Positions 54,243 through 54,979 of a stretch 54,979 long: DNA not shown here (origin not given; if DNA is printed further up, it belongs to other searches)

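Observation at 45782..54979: Two-partner secretion pair translationally coupled to a secreted FecR-domain protein: candidate uncharacterised surface/periplasmic signalling module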

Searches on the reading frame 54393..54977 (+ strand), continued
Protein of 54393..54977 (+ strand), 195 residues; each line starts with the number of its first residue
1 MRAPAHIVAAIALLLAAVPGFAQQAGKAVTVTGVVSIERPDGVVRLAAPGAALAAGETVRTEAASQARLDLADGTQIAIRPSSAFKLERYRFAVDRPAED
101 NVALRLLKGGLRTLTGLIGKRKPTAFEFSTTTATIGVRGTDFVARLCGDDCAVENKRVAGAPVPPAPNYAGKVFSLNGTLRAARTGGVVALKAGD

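Call 31: search_protein_families(library=pfam, proteins=[L008:8827-10179:+, L008:10397-11698:+, L008:11819-12601:+, L008:12621-13172:+, L008:13703-14686:+, L008:11523-12521:-, L009:4163-5611:-, L009:5341-7254:-, L009:5422-6783:+, L009:3683-4099:+], max_evalue=0.001)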
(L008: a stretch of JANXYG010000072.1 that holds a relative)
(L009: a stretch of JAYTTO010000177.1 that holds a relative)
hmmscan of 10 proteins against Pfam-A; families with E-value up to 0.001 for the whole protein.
L008:8827-10179:+ (450 aa): 1 family
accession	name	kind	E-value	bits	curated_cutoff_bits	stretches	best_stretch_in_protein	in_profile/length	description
PF04773.18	FecR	-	2.9e-22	79.4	24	2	57-147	2-82/97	FecR protein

L008:10397-11698:+ (433 aa): 8 families
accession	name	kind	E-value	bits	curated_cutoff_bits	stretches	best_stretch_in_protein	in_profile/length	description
PF01266.30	DAO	-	5.9e-70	237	27.9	1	2-403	1-353/353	FAD dependent oxidoreductase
PF13450.12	NAD_binding_8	-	5.6e-07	30.2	21.9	1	5-40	1-36/68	NAD(P)-binding Rossmann-like domain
PF07992.20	Pyr_redox_2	-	1.4e-06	28.4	26.1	0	2-33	144-175/291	Pyridine nucleotide-disulphide oxidoreductase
PF00890.30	FAD_binding_2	-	4.6e-06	26.5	20.4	0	3-46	2-45/414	FAD binding domain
PF02558.23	ApbA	-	2.2e-05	24.6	22.2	1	3-43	1-47/150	Ketopantoate reductase PanE/ApbA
PF01593.30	Amino_oxidase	-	5.4e-05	23.1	19.8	0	128-260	121-256/443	Flavin containing amine oxidoreductase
PF00070.33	Pyr_redox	-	0.0001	23.2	22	0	2-33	1-32/82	Pyridine nucleotide-disulphide oxidoreductase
PF01494.25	FAD_binding_3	-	0.0001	22.1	22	0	2-33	3-34/349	FAD binding domain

L008:11819-12601:+ (260 aa): 0 families

L008:12621-13172:+ (183 aa): 0 families

L008:13703-14686:+ (327 aa): 0 families

L008:11523-12521:- (332 aa): 0 families

L009:4163-5611:- (482 aa): 3 families
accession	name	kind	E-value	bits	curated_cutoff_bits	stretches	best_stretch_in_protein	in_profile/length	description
PF11795.13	DUF3322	-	8.2e-58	196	22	1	97-275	3-190/190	Uncharacterized protein conserved in bacteria N-term (DUF3322)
PF09983.15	JetD_C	-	2.6e-54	183.7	22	1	298-475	1-178/179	Wadjet protein JetD, C-terminal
PF09664.16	DUF2399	-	0.00014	22.1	23.4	1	373-466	59-143/152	Protein of unknown function C-terminus (DUF2399)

L009:5341-7254:- (637 aa): 1 family
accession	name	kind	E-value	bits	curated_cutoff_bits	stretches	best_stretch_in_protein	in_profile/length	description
PF13558.12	SbcC_Walker_B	-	4.5e-24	84.9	27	1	492-583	2-90/90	SbcC/RAD50-like, Walker B motif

L009:5422-6783:+ (453 aa): 0 families

L009:3683-4099:+ (138 aa): 1 family
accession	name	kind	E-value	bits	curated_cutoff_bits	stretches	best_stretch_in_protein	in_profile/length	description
PF01435.24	Peptidase_M48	-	1.1e-14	55.1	20.3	1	41-114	13-90/186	Peptidase family M48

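Call 50: find_encoding_contigs(protein=P0113, flank=10000, max_places=2)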
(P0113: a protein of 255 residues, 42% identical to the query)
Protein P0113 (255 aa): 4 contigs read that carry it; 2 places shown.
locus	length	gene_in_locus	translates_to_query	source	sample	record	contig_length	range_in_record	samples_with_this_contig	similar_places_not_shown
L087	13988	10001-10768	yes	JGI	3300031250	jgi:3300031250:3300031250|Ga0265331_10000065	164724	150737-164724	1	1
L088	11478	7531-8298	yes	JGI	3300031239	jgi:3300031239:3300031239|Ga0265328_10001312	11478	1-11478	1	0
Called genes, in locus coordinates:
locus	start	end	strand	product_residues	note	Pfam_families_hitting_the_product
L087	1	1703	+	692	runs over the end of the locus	PF00989:PAS, PF13426:PAS_9, PF08447:PAS_3, PF00015:MCPsignal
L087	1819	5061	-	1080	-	PF25487:ETR1_N, PF08448:PAS_4, PF00989:PAS, PF08447:PAS_3, PF08448:PAS_4, PF00989:PAS, PF13426:PAS_9, PF00990:GGDEF, +7 more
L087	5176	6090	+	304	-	PF00121:TIM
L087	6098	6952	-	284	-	PF04228:Zn_peptidase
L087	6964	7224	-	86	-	PF03692:CxxCxxCC (weak)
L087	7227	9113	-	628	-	PF13667:ThiC-associated, PF01964:ThiC_Rad_SAM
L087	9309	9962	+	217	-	PF01135:PCMT, PF00398:RrnaAD (weak), PF13489:Methyltransf_23, PF13847:Methyltransf_31, PF08241:Methyltransf_11 (weak), PF08242:Methyltransf_12 (weak), PF13649:Methyltransf_25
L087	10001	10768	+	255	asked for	PF04773:FecR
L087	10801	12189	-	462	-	PF00072:Response_reg, PF00158:Sigma54_activat, PF14532:Sigma54_activ_2, PF07728:AAA_5, PF25601:AAA_lid_14, PF02954:HTH_8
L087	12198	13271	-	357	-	PF00989:PAS, PF08448:PAS_4 (weak), PF00512:HisKA, PF02518:HATPase_c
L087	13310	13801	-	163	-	PF13511:DUF4124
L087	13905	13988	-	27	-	?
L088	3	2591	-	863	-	?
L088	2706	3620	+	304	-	PF00121:TIM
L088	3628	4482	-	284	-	PF04228:Zn_peptidase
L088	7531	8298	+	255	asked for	PF04773:FecR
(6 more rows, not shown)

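Call 51: find_encoding_contigs(protein=P0083, flank=10000, max_places=1)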
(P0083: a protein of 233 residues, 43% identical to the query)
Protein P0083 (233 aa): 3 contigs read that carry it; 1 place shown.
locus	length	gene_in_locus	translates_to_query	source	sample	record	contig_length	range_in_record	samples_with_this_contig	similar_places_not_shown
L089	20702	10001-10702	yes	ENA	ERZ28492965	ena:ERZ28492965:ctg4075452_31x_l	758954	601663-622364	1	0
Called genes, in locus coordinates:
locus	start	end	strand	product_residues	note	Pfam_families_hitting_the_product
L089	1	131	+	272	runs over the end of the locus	-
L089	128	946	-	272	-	PF08241:Methyltransf_11 (weak), PF13649:Methyltransf_25 (faint)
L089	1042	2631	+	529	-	PF07244:POTRA (faint), PF08479:POTRA_2, PF03865:ShlB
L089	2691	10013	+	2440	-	-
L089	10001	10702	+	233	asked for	PF04773:FecR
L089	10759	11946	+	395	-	-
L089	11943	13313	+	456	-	PF00501:AMP-binding (weak), PF27533:CapK_C (weak)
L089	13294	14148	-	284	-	PF13649:Methyltransf_25 (faint)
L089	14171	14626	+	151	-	PF11578:DUF3237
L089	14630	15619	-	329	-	PF01636:APH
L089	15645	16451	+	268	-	PF00005:ABC_tran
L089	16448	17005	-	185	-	PF01641:SelR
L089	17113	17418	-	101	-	-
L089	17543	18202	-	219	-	-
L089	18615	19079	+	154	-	PF10604:Polyketide_cyc2 (weak), PF08327:AHSA1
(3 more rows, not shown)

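Call 52: find_encoding_contigs(protein=P0110, flank=10000, max_places=1)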
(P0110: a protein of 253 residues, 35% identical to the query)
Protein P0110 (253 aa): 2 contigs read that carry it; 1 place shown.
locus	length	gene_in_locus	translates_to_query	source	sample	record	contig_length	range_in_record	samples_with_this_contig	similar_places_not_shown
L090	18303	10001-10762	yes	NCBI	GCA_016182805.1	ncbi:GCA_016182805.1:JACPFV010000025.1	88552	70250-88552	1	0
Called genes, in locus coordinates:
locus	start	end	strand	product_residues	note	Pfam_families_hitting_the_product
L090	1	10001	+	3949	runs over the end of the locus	PF05860:TPS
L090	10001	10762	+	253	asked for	PF04773:FecR (faint)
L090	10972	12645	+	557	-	PF05231:MASE1, PF00512:HisKA (weak), PF02518:HATPase_c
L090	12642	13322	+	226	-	PF00072:Response_reg, PF00196:GerE, PF08281:Sigma70_r4_2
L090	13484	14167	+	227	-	-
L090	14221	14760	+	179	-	PF00691:OmpA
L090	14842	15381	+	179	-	PF00691:OmpA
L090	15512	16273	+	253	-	PF07277:SapC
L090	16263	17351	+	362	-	-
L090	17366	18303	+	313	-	?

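Call 55: search_dna_similar(query=window:54393-54977:+, collection=plasmids, mode=protein, max_rows=30, max_evalue=0.000001)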
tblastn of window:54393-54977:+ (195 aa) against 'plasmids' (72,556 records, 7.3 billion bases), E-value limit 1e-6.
No match.

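Call 68: find_homologous_proteins(query=L008:8827-10176:+, max_evalue=1e-10)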
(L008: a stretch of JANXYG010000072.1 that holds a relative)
Query L008:8827-10176:+ (450 aa): 2360 proteins with E <= 1e-10 among 8000 candidates; the best 120 are listed.
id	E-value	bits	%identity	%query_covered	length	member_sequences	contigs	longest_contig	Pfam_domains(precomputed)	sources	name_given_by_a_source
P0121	4.4e-275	931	92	100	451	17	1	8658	PF04773.19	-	-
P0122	2.3e-257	872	87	100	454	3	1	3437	PF04773.19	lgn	-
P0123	2.9e-254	862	88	96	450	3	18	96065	PF04773.19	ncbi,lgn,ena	-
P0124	1.2e-144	501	55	99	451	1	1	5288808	PF04773.19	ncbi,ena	-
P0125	4.5e-143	496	56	94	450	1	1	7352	PF04773.19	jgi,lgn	-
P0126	3.7e-142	493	54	95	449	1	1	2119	PF04773.19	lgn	-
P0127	2.1e-139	484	53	96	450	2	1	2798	PF04773.19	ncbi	ncbi:MAG: FecR family protein [Betaproteobacteria bacterium]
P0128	2.5e-139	483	52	99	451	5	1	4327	PF04773.19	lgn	-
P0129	5.1e-139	482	52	100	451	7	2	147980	PF04773.19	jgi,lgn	-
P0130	1.3e-136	474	53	94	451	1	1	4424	PF04773.19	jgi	jgi:hypothetical protein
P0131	2.8e-128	447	47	100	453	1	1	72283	PF04773.19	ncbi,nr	ncbi:MAG: hypothetical protein GC151_16560 [Betaproteobacteria bacterium]|nr:hypothetical protein [B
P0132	1.9e-127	444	50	95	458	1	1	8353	PF04773.19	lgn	-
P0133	1.4e-126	441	48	99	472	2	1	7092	PF04773.19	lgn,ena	-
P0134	1.6e-125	438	48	95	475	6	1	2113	PF04773.19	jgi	jgi:hypothetical protein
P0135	1.6e-125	438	47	98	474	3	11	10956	PF04773.19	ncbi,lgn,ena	-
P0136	2.1e-124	434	49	99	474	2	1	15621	PF04773.19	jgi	jgi:hypothetical protein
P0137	8.5e-124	432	47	94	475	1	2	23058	PF04773.19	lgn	-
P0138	3.3e-122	427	47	98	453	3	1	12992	PF04773.19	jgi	jgi:hypothetical protein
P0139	3.8e-122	427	46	99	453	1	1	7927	PF04773.19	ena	-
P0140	4.9e-122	426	48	95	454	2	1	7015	PF04773.19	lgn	-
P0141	6.3e-122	426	45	98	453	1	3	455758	PF04773.19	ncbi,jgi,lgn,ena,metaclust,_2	metaclust:\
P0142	8.5e-122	426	46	95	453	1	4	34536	PF04773.19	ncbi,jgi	jgi:hypothetical protein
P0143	1.2e-121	425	46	99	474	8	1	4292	PF04773.19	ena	-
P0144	3.1e-121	424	48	95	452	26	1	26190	PF04773.19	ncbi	-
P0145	3.7e-121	423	46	95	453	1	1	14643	PF04773.19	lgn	-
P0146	5.3e-121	423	46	95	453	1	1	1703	PF04773.19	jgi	jgi:hypothetical protein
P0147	1.1e-120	422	47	99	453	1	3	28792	PF04773.19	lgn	-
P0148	5.0e-120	420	46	99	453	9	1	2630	PF04773.19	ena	-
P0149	6.6e-120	419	46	100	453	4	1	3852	PF04773.19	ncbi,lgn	-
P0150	2.5e-119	417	49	98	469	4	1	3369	PF04773.19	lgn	-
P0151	3.2e-119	417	44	100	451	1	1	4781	PF04773.19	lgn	-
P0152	2.0e-117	411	47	97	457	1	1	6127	PF04773.19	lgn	-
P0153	4.2e-114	400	46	96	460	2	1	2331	PF04773.19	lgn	-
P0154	5.0e-114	400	44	100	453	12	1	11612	PF04773.19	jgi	jgi:hypothetical protein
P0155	5.1e-113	397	45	96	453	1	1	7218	PF04773.19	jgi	-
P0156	3.0e-112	394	43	100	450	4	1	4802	PF04773.19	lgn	-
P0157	3.0e-112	394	46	96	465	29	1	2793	PF04773.19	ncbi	-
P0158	3.9e-102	361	34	91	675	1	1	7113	PF04773.19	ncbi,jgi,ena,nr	ncbi:MAG: FecR family protein [Proteobacteria bacterium]|nr:FecR family protein [Pseudomonadota bact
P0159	3.1e-93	331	41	95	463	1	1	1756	PF04773.19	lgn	-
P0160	1.3e-91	326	46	76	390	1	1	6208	PF04773.19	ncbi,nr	ncbi:MAG: FecR domain-containing protein, partial [Burkholderiales bacterium]|nr:FecR domain-contain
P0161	8.5e-90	320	41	99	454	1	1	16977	PF04773.19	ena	-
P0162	3.1e-88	315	41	90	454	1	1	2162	PF04773.19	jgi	jgi:hypothetical protein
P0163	7.7e-87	310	42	82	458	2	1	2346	PF04773.19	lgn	-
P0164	1.8e-86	309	42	88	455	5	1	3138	PF04773.19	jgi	jgi:hypothetical protein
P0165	2.6e-86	309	40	94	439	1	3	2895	PF04773.19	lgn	-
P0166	3.6e-86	308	40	92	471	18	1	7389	PF04773.19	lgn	-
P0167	6.7e-86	307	38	98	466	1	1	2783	PF04773.19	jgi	jgi:hypothetical protein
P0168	6.9e-86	307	38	98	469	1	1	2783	PF04773.19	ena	-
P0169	1.2e-85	306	39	93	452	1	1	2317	PF04773.19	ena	-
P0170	4.8e-85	304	39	98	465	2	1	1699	PF04773.19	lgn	-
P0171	5.6e-85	304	39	98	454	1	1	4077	PF04773.19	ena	-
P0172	6.6e-85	304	39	94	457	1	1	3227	PF04773.19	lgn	-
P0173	1.2e-84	303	35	100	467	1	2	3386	PF04773.19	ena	-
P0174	1.4e-84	303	38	95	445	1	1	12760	PF04773.19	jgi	jgi:hypothetical protein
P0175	1.5e-84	303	38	94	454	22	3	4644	PF04773.19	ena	-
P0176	8.8e-84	300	38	99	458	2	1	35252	PF04773.19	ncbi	ncbi:MAG: FecR domain-containing protein [Gallionella sp.]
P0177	1.0e-83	300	38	96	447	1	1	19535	PF04773.19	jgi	jgi:hypothetical protein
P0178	1.2e-83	300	38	93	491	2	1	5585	PF04773.19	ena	-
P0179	1.3e-83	300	38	94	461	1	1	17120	PF04773.19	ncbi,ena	-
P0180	1.4e-83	300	39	98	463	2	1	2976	PF04773.19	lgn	-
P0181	1.6e-83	299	40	90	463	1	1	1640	PF04773.19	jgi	jgi:hypothetical protein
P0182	1.7e-83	299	40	92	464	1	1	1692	PF04773.19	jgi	-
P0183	4.0e-83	298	38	94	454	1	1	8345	PF04773.19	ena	-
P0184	4.8e-83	298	37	94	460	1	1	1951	PF04773.19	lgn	-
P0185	6.8e-83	297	39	94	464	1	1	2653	PF04773.19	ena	-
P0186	9.3e-83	297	41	97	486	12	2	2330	PF04773.19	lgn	-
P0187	1.4e-82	296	36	99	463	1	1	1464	PF04773.19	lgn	-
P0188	1.5e-82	296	39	94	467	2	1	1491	PF04773.19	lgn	-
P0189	1.6e-82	296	38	94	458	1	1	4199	PF04773.19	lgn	-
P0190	1.8e-82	296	37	98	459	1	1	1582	PF04773.19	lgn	-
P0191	2.1e-82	296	38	94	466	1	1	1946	PF04773.19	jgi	jgi:hypothetical protein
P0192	2.7e-82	295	41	92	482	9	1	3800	PF04773.19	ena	-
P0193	3.1e-82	295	38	99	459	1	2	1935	PF04773.19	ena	-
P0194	3.4e-82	295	39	92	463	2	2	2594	PF04773.19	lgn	-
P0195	4.0e-82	295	40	87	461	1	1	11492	PF04773.19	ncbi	-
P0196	4.8e-82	295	40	96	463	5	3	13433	PF04773.19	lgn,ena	-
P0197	4.9e-82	295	40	89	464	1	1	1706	PF04773.19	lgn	-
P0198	5.5e-82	294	38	96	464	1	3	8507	PF04773.19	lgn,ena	-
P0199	7.1e-82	294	40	95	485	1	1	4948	PF04773.19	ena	-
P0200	7.1e-82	294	39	97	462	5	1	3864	PF04773.19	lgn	-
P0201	8.2e-82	294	38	94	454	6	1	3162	PF04773.19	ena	-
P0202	8.6e-82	294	38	94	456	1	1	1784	PF04773.19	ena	-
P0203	8.7e-82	294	40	95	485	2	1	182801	PF04773.19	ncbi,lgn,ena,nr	ncbi:MAG: hypothetical protein H6R15_994 [Proteobacteria bacterium]|nr:hypothetical protein [Pseudom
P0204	9.9e-82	294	39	95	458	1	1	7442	PF04773.19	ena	-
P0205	1.0e-81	293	38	96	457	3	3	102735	PF04773.19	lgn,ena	-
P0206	1.1e-81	293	39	94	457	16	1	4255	PF04773.19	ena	-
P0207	1.1e-81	293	40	95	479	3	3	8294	PF04773.19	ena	-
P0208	1.1e-81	293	39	92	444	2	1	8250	PF04773.19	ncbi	ncbi:MAG: FecR domain-containing protein [Pseudomonadota bacterium]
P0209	1.3e-81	293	39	96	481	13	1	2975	PF04773.19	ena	-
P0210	1.4e-81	293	38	94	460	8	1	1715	PF04773.19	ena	-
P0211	1.4e-81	293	38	95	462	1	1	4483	PF04773.19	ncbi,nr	ncbi:MAG: FecR domain-containing protein [Betaproteobacteria bacterium]|nr:FecR domain-containing pr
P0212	1.6e-81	293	39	94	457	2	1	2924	PF04773.19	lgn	-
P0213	1.8e-81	293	38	98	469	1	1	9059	PF04773.19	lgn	-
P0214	1.9e-81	293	37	95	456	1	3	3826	PF04773.19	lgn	-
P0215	1.9e-81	293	40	95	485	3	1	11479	PF04773.19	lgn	-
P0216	2.0e-81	293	38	95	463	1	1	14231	PF04773.19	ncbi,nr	ncbi:MAG: FecR domain-containing protein [Nitrosomonadales bacterium]|nr:FecR domain-containing prot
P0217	2.1e-81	292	39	96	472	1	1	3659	PF04773.19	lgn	-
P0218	2.2e-81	292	38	92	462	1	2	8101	PF04773.19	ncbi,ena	-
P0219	2.4e-81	292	38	95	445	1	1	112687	PF04773.19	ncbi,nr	ncbi:MAG: FecR domain-containing protein [Nitrosomonadales bacterium]|nr:FecR domain-containing prot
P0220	2.5e-81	292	38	95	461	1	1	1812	PF04773.19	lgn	-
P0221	2.5e-81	292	39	91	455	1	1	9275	PF04773.19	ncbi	-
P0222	2.7e-81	292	41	97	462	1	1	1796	PF04773.19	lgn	-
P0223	3.0e-81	292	38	96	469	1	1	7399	PF04773.19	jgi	jgi:hypothetical protein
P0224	3.8e-81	292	39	97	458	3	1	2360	PF04773.19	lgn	-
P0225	4.0e-81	292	37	99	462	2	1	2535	PF04773.19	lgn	-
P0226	4.0e-81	292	36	96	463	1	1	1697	PF04773.19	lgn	-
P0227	4.4e-81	291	38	94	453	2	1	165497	PF04773.19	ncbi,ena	-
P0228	4.9e-81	291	40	95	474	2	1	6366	PF04773.19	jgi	jgi:hypothetical protein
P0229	4.9e-81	291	39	94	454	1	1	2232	PF04773.19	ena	-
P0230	5.4e-81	291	37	96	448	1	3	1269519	PF04773.19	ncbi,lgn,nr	ncbi:MAG: FecR domain-containing protein [Nitrosomonadales bacterium]|nr:FecR domain-containing prot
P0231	5.4e-81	291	38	97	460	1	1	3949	PF04773.19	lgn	-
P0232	5.7e-81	291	38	97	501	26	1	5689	PF04773.19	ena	-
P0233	6.3e-81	291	38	98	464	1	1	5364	PF04773.19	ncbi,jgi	jgi:hypothetical protein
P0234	6.4e-81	291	39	95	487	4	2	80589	PF04773.19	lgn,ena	-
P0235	7.3e-81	291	37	99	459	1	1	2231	PF04773.19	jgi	jgi:hypothetical protein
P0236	7.9e-81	291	39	92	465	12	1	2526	PF04773.19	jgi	jgi:hypothetical protein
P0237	8.2e-81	291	38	92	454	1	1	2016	PF04773.19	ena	-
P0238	8.2e-81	291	39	90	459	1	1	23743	PF04773.19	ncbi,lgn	-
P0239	8.8e-81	290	38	95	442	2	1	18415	PF04773.19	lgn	-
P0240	9.2e-81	290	37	97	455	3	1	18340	PF04773.19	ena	-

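Call 80: search_solved_structures(query=A2, max_evalue=1, show_alignments=3)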
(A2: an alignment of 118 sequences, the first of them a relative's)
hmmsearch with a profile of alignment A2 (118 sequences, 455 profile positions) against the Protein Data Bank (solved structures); distinct sequences matched with E-value up to 1: 2.
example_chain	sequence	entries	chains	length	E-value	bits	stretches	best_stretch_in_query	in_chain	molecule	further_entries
5ix9_A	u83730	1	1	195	2.7e-07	32.7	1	170-245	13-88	Antifreeze protein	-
3myx_A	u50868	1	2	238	0.16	13.7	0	394-436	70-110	uncharacterized protein PSPTO_0244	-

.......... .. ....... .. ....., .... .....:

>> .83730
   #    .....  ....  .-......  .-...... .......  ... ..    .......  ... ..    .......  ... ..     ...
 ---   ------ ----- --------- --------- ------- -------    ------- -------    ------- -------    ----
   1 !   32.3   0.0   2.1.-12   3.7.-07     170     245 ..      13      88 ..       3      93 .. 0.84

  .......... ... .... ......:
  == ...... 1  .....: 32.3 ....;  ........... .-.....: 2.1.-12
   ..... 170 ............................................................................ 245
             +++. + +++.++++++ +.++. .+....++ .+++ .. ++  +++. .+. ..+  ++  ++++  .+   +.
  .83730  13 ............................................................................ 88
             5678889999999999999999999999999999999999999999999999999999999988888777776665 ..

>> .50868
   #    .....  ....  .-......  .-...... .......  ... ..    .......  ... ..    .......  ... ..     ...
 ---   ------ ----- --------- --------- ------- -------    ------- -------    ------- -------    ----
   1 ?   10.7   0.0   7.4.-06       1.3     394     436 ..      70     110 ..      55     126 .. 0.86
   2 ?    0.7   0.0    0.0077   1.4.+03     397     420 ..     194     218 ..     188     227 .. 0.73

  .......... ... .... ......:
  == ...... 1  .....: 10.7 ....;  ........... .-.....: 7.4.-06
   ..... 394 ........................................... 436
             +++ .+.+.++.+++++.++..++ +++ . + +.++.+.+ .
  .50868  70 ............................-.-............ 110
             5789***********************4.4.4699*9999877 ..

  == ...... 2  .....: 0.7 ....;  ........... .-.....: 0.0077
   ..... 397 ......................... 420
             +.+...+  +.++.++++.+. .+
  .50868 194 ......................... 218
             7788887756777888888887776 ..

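Call 81: predict_structure(alignment_id=A2)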
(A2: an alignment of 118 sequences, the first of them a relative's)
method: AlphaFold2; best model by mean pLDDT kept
length: 451 residues; sequences in the alignment: 118
mean_pLDDT: 91.8   pTM: 0.86
mean pLDDT of the five models: 91.8, 91.0, 90.9, 90.7, 89.6
residues with pLDDT >= 90: 362; 70-90: 61; 50-70: 23; < 50: 5
segments of 3 or more residues with pLDDT < 50: none
pLDDT, mean of each block of 10 residues (from residue 1): 74 76 92 97 97 98 97 97 97 96 97 95 93 85 95 90 76 97 94 95 97 97 98 92 94 97 95 96 93 78 75 97 98 98 96 96 96 91 95 93 93 94 93 89 55 38
secondary structure, 60 per line:
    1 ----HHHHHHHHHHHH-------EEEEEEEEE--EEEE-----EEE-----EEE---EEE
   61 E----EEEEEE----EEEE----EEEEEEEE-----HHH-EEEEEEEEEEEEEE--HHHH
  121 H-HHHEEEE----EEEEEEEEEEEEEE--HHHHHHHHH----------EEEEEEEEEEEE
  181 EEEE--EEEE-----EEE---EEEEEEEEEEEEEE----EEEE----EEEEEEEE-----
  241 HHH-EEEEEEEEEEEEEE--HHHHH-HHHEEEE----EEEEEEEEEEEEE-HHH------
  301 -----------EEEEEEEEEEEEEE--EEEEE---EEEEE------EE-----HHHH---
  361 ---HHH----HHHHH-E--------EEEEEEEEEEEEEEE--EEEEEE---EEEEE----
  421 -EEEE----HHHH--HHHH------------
elements in order: H5-16 E24-32 E35-38 E44-46 E52-54 E58-61 E66-71 E76-79 E84-91 E101-114 H117-121 E126-129 E134-147 H150-158 E169-184 E187-190 E196-198 E202-215 E220-223 E228-235 E245-258 H261-265 E270-273 E278-290 E312-325 E328-332 E336-340 H354-357 H371-375 E386-400 E403-408 E412-416 E422-425 H430-433 H436-439
